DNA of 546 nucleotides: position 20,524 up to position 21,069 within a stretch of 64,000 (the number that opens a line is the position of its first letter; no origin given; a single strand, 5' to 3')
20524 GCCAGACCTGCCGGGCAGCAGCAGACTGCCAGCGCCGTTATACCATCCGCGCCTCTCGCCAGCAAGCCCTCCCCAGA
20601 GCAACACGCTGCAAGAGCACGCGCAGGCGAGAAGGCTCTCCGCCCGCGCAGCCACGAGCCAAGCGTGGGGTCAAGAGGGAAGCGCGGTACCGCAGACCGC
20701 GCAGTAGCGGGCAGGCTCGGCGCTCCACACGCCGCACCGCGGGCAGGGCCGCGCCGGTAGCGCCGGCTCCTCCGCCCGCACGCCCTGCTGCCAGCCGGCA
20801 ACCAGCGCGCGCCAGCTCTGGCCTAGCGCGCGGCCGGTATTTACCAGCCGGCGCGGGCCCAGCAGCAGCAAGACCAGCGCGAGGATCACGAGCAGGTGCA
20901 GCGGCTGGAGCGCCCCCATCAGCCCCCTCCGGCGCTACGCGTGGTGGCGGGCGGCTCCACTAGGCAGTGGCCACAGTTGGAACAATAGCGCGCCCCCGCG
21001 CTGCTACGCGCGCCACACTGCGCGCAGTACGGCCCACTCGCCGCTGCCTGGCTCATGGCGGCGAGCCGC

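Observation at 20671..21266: Two translationally coupled TatA/TatB-family genes each fused to a C-terminal double-CxxC zinc ribbon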

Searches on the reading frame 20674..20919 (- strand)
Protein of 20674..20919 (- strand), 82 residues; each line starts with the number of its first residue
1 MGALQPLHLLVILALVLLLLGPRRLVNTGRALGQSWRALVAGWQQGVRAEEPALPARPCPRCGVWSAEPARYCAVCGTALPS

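Call 3: search_protein_families(library=pfam, proteins=[window:20674-20919:-], max_evalue=1)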
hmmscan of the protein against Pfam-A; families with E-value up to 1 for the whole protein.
seq(82 aa): 9 families
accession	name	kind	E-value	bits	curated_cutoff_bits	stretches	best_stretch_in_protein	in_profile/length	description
PF02416.21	TatA_B_E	-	1.7e-06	27.6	21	1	7-37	4-34/53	mttA/Hcf106 family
PF02132.21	RecR_ZnF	-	0.0042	17.3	22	0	71-78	2-9/21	RecR, Cys4-zinc finger domain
PF12773.13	DZR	-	0.0065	17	27.3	1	59-80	1-22/45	Double zinc ribbon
PF13240.11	Zn_Ribbon_1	-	0.016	15.4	25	0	70-80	13-23/23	zinc-ribbon domain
PF13248.11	Zn_ribbon_3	-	0.088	12.7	27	1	58-78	4-24/26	zinc-ribbon domain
PF09297.16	Zn_ribbon_NUD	-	0.09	12.9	24.8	1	71-79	4-12/32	NADH pyrophosphatase zinc ribbon domain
PF14149.11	YhfH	-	0.16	12.2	27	0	54-63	11-20/37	YhfH-like protein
PF10013.15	DUF2256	-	0.52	11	25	0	68-78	5-15/40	Uncharacterized protein conserved in bacteria (DUF2256)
PF09889.16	DUF2116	-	0.64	10.5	26.8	1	68-82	1-15/59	Probable treble clef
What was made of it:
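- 20671..20919 (-): tatA-type gene with a zinc-ribbon tail (82 aa plus stop). PF02416 27.6 bits against a cut-off of 21 (call 3).
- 20689..20745 (-): ORF2 zinc ribbon, C59-P-R-C62-G ... C73-x2-C76-G. DZR E = 0.0065 (call 3).
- Closest known: TatA/TatE and TatAd. Same: It passes the PF02416 cut-off (call 3).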

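Call 4: search_protein_families(library=ncbifam, proteins=[window:20674-20919:-], max_evalue=1)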
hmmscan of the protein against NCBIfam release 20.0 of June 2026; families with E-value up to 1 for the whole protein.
seq(82 aa): 21 families
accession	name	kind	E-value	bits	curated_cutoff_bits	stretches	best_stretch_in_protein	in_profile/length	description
NF001854.0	PRK00575.1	equivalog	5.3e-08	33.4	72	1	1-41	1-41/94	Sec-independent protein translocase subunit TatA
TIGR01411.1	tatAE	subfamily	9.7e-07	28.3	53.9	1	4-38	2-36/47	twin-arginine translocase TatA/TatE family subunit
NF002813.0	PRK02958.1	equivalog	1.4e-05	25.1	83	1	1-51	1-47/73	Sec-independent protein translocase subunit TatA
NF011430.0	PRK14861.1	subfamily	4.1e-05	23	62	1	8-37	9-38/61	twin arginine translocase protein A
NF003393.0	PRK04561.1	equivalog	8.1e-05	22.5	104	1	1-35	1-35/75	twin arginine translocase protein A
NF011429.0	PRK14857.1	equivalog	0.00022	21.6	77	1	9-39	11-41/91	TatA/E family twin arginine-targeting protein translocase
NF001681.0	PRK00442.1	equivalog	0.00078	20.2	102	1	1-56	1-56/92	twin-arginine translocase TatA/TatE family subunit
NF002500.0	PRK01833.1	equivalog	0.0011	19.3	115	1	1-37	1-37/74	Sec-independent protein translocase subunit TatA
NF002960.0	PRK03625.1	equivalog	0.0038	17.5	92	1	4-35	4-35/67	twin-arginine translocase subunit TatE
TIGR03831.1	YgiT_finger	domain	0.014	15.6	20.2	0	69-79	31-41/46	YgiT-type zinc finger protein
TIGR01410.1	tatB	equivalog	0.028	15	56.5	1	9-39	8-38/80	Sec-independent protein translocase protein TatB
NF003396.0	PRK04598.1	equivalog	0.028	14.8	121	1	1-51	1-47/81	Sec-independent protein translocase subunit TatA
NF002922.0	PRK03554.1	equivalog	0.04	14.5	125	1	1-37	1-37/89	Sec-independent protein translocase subunit TatA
NF002362.0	PRK01343.1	equivalog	0.045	13.4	79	1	49-68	11-30/66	DNA gyrase inhibitor YacG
NF002448.0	PRK01614.1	equivalog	0.046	14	83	1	8-52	8-48/85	Sec-independent protein translocase subunit TatA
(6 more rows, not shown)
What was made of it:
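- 20671..20919 (-): The best NCBIfam hits are TatA models, all below their cut-offs (call 4).
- On TatA/TatE subfamily (NCBIfam TIGR01411 and TatA equivalogs): ORF2 scores 28.3 bits against 53.9 for TIGR01411, and 33.4 against 72 for NF001854 (call 4).
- Closest known: TatA/TatE and TatAd. Different: It is below the NCBIfam TatA/E cut-offs (call 4).
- ORF2 is below every NCBIfam TatA cut-off (28.3 bits against 53.9 for TIGR01411, call 4). ORF1 passes the TatB equivalog model (call 4).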

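Call 6: find_homologous_proteins(query=window:20674-20919:-)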
Query seq(82 aa) (82 aa): 12 proteins with E <= 0.001 among 22 candidates.
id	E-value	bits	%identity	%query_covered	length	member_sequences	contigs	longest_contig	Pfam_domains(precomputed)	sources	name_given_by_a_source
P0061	1.1e-46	174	100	100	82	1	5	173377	PF02416.22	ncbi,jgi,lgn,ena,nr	ncbi:MAG TPA: twin-arginine translocase TatA/TatE family subunit [Chloroflexota bacterium]|jgi:hypot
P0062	3.4e-33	131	76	100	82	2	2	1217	PF13240.12,PF02416.22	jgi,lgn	jgi:sec-independent protein translocase protein TatA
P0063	3.9e-32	128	76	100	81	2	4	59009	PF02416.22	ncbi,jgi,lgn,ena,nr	ncbi:MAG: twin-arginine translocase TatA/TatE family subunit [Chloroflexi bacterium]|nr:twin-arginin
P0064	2.7e-27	112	69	100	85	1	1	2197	PF02416.22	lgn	-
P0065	5.8e-26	108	65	96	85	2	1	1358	PF02416.22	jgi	jgi:sec-independent protein translocase protein TatA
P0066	6.0e-24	102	61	96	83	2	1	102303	PF02416.22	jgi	jgi:sec-independent protein translocase protein TatA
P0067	1.3e-23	101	63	98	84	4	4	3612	PF02416.22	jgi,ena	-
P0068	7.7e-23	98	60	99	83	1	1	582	PF02416.22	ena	-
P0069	1.8e-22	97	63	99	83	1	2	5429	PF02416.22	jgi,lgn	jgi:TatA/E family protein of Tat protein translocase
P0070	6.1e-22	95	58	99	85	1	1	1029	PF02416.22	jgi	jgi:hypothetical protein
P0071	7.3e-22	95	60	74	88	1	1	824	PF02416.22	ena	-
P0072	1.1e-21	95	60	96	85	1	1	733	PF02416.22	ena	-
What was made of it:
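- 20671..20919 (-): Exact match to P0061, named TatA/TatE family by NCBI (call 6).
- On TatA/TatE subfamily (NCBIfam TIGR01411 and TatA equivalogs): NCBI nevertheless names it TatA/TatE family (call 6).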

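Call 46: predict_structure(alignment_id=A2)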
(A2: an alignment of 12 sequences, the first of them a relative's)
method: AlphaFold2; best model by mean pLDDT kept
length: 82 residues; sequences in the alignment: 12
mean_pLDDT: 77.8   pTM: 0.33
mean pLDDT of the five models: 77.8, 77.4, 75.8, 75.7, 71.8
residues with pLDDT >= 90: 7; 70-90: 55; 50-70: 20; < 50: 0
segments of 3 or more residues with pLDDT < 50: none
pLDDT, mean of each block of 10 residues (from residue 1): 76 87 76 86 75 68 74 82 68
secondary structure, 60 per line:
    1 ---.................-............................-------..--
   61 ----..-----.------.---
elements in order: H4-20 H22-49
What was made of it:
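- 20773..20856 (-): ORF2 amphipathic helix (residues 22-49). AF2 helix 22-49 (call 46).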

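Call 67: search_protein_families(library=pfam, alignment_id=A2, max_evalue=0.01)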
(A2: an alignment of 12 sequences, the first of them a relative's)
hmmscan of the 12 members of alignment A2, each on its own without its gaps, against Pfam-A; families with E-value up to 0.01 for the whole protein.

A. member 1, P0061 (82 aa): 3 families
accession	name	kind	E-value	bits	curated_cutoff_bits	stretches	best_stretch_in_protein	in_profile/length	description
PF02416.21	TatA_B_E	-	1.7e-06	27.6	21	1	7-37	4-34/53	mttA/Hcf106 family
PF02132.21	RecR_ZnF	-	0.0042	17.3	22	0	71-78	2-9/21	RecR, Cys4-zinc finger domain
PF12773.13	DZR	-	0.0065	17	27.3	1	59-80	1-22/45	Double zinc ribbon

B. families by the number of members that match (of 12 scanned): 6 families
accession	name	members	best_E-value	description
PF02416.21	TatA_B_E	12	3.1e-10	mttA/Hcf106 family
PF13240.11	Zn_Ribbon_1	9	9.1e-06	zinc-ribbon domain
PF12773.13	DZR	7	0.00022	Double zinc ribbon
PF13248.11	Zn_ribbon_3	2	4.4e-05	zinc-ribbon domain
PF02132.21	RecR_ZnF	1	0.0042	RecR, Cys4-zinc finger domain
PF17032.10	Zn_ribbon_15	1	0.0078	zinc-ribbon family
